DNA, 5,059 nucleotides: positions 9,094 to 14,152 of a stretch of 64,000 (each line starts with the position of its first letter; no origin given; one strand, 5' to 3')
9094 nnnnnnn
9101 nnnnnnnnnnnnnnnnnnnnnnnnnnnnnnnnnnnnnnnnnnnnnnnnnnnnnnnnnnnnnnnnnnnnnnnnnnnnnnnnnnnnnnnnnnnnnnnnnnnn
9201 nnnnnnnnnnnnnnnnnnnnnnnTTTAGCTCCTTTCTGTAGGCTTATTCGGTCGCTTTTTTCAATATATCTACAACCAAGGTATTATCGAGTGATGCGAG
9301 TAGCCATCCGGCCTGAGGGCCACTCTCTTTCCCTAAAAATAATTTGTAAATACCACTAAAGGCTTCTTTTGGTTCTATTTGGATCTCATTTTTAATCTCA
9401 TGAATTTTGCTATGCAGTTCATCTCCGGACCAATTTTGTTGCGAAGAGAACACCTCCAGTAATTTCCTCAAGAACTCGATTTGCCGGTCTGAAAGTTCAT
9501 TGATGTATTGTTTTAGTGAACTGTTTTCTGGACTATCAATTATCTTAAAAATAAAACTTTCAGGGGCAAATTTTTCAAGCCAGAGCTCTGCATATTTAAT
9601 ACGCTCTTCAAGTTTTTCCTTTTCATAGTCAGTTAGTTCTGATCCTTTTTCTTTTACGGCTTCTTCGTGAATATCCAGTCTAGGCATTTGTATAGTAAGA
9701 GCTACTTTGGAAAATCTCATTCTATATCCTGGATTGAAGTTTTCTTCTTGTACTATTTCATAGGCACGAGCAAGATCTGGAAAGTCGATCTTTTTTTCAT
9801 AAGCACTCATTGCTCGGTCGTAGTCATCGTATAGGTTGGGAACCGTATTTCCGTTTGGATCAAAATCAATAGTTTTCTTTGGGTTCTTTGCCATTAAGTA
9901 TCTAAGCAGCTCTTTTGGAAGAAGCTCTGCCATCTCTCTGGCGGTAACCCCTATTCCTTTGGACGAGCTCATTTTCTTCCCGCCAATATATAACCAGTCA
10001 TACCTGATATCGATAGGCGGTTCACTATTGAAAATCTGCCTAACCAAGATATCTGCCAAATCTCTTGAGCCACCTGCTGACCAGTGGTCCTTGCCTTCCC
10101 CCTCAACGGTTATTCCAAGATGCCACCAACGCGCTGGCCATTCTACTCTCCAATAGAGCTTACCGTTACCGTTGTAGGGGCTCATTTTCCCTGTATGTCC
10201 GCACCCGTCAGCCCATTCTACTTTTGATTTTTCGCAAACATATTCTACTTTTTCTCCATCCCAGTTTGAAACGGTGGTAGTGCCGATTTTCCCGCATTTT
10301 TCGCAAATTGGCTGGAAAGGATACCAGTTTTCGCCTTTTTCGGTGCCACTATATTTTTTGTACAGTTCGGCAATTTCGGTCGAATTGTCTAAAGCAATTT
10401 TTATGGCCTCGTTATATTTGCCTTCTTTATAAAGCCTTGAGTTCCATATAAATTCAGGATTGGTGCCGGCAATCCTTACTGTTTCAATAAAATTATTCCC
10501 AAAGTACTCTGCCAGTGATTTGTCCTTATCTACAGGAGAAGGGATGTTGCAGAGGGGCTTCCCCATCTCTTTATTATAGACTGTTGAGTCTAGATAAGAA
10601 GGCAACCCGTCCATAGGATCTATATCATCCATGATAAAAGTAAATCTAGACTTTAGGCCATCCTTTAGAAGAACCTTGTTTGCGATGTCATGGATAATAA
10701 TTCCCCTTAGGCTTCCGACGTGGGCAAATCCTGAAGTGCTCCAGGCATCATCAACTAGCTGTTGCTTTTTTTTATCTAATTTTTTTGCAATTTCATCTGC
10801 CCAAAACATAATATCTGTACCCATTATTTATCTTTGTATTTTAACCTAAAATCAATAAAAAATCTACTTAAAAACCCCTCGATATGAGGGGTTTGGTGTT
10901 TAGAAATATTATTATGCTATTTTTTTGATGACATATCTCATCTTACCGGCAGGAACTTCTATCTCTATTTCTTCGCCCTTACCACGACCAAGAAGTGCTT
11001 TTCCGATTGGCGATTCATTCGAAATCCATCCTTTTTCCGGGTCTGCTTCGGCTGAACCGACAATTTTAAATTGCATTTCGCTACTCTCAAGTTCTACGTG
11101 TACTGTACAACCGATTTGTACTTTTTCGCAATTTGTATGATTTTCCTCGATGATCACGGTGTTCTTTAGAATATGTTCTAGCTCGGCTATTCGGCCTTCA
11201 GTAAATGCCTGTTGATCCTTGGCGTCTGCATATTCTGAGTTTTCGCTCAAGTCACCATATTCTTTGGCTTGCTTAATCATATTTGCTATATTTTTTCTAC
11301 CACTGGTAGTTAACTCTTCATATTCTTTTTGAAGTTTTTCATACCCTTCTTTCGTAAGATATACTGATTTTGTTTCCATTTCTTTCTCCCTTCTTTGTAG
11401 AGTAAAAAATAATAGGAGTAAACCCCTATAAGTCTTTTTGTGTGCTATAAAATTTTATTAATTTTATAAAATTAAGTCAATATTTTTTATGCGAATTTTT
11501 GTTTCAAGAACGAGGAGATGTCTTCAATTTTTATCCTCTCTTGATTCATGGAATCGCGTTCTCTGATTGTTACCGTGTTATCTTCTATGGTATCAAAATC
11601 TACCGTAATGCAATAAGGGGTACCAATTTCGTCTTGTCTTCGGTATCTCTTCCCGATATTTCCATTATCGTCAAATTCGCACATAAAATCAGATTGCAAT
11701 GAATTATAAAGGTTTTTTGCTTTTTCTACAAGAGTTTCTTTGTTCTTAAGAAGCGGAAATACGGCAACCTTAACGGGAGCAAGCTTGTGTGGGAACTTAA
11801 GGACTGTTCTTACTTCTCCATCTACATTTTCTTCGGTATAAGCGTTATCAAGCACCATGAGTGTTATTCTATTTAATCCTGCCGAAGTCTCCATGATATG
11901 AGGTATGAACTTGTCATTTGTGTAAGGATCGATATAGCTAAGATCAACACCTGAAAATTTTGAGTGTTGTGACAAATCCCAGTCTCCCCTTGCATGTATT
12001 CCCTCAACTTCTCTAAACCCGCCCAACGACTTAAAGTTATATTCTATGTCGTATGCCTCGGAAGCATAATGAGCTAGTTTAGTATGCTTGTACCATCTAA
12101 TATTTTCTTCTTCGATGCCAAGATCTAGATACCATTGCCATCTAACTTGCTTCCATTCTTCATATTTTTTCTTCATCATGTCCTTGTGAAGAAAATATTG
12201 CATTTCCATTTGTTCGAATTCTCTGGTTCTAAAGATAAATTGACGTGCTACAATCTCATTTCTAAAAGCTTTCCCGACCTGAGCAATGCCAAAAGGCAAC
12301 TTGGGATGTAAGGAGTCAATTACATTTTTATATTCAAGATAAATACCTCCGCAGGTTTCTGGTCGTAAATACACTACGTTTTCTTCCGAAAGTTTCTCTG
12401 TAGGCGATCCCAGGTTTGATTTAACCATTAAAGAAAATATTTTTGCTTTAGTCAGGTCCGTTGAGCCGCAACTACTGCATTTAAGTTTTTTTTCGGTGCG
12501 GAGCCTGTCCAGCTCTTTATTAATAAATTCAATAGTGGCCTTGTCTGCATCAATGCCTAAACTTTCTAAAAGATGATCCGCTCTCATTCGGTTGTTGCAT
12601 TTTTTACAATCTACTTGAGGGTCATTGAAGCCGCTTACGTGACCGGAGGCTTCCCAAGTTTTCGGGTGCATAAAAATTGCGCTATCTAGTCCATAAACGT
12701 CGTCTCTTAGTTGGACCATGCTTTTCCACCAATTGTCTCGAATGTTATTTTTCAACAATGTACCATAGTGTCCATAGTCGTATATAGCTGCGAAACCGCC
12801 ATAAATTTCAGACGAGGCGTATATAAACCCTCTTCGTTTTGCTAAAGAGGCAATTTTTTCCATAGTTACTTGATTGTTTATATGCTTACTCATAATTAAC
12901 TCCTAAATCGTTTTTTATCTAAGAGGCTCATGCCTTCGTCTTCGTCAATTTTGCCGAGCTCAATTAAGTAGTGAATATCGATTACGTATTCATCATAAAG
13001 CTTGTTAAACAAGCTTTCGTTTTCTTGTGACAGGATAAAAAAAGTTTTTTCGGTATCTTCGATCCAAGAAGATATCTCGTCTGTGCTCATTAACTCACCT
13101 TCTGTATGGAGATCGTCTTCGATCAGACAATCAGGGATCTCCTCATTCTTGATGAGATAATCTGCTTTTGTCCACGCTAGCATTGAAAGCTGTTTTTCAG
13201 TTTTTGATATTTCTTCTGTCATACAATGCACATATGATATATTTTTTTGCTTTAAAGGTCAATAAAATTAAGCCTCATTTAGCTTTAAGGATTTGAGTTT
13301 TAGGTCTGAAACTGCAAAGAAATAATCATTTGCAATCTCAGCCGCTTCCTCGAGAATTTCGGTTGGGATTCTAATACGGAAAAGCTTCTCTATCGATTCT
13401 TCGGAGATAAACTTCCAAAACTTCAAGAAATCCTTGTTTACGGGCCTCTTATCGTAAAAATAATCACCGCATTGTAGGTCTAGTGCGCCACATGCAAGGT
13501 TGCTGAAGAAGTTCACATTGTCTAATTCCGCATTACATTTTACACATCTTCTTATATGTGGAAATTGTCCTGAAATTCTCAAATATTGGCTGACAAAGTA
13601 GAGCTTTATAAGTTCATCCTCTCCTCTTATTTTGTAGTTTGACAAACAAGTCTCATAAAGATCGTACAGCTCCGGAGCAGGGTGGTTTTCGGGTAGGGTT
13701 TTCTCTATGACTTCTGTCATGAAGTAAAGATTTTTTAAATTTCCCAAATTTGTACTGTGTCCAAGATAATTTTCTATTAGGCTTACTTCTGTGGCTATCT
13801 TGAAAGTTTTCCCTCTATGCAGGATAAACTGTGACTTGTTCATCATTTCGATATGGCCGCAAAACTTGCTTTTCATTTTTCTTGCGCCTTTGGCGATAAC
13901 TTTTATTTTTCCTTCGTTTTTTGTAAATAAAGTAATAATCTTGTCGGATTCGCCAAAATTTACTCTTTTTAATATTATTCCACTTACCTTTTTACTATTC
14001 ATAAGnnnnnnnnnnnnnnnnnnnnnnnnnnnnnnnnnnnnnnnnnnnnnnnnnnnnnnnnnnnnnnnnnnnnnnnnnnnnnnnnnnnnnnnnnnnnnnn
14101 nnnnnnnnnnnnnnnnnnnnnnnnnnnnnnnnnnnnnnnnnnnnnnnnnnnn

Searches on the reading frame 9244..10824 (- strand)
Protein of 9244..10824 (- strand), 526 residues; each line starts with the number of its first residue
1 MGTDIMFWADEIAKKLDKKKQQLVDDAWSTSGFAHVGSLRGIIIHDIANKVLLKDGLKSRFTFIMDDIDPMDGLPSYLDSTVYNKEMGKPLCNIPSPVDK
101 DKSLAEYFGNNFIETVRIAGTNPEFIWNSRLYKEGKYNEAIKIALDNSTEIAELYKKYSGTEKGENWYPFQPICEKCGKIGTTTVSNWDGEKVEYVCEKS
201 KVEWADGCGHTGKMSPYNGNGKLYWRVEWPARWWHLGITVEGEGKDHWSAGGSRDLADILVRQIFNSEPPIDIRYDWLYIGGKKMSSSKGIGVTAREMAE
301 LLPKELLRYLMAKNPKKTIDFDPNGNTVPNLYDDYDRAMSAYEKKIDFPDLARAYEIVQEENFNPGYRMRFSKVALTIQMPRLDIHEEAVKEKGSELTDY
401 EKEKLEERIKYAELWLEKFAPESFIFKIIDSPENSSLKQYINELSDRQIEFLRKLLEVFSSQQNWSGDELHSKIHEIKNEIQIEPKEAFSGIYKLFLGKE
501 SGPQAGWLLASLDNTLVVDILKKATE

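Call 18: search_protein_families(library=pfam, proteins=[window:9244-10824:-], max_evalue=0.0001)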
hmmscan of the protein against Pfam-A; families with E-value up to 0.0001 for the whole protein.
window:9244-10824:- (526 aa): 2 families
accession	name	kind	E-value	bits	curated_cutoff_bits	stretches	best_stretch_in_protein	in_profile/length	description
PF01921.24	tRNA-synt_1f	-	3.9e-96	322.5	27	1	7-359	2-358/360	tRNA synthetases class I (K)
PF09334.17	tRNA-synt_1g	-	2.8e-06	26.8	20.1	1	276-322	319-365/391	tRNA synthetases class I (M)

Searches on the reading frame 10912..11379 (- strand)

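Call 60: search_protein_families(library=pfam, proteins=[window:10912-11379:-], max_evalue=0.0001)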
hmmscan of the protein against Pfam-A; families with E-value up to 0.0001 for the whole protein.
window:10912-11379:- (155 aa): 2 families
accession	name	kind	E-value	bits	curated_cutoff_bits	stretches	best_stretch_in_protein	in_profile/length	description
PF03449.20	GreA_GreB_N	-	2.6e-26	92.1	24.5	1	6-76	1-71/71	Transcription elongation factor, N-terminal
PF01272.25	GreA_GreB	-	5.7e-23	81.1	26.9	1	85-154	4-75/77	Transcription elongation factor, GreA/GreB, C-term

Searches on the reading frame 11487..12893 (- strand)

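Call 60: search_protein_families(library=pfam, proteins=[window:11487-12893:-], max_evalue=0.0001)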
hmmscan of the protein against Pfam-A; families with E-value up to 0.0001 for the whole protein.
window:11487-12893:- (468 aa): 2 families
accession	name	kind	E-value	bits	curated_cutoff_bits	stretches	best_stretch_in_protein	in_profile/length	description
PF03129.25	HGTP_anticodon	-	8.4e-25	87.2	21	1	375-465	1-93/94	Anticodon binding domain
PF00587.30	tRNA-synt_2b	-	2.8e-17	63.8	29.3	1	171-350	8-178/179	tRNA synthetase class II core domain (G, H, P, S and T)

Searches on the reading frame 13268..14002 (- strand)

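Call 60: search_protein_families(library=pfam, proteins=[window:13268-14002:-], max_evalue=0.0001)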
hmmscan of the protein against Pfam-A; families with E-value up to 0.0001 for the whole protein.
window:13268-14002:- (244 aa): 2 families
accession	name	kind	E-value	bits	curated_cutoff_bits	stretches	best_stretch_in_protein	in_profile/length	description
PF02565.21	RecO_C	-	5.9e-21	75.3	22.1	1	93-239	11-156/157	Recombination protein O C terminal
PF11967.14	RecO_N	-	1.1e-20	73.8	27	1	1-79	1-80/80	Recombination protein O N terminal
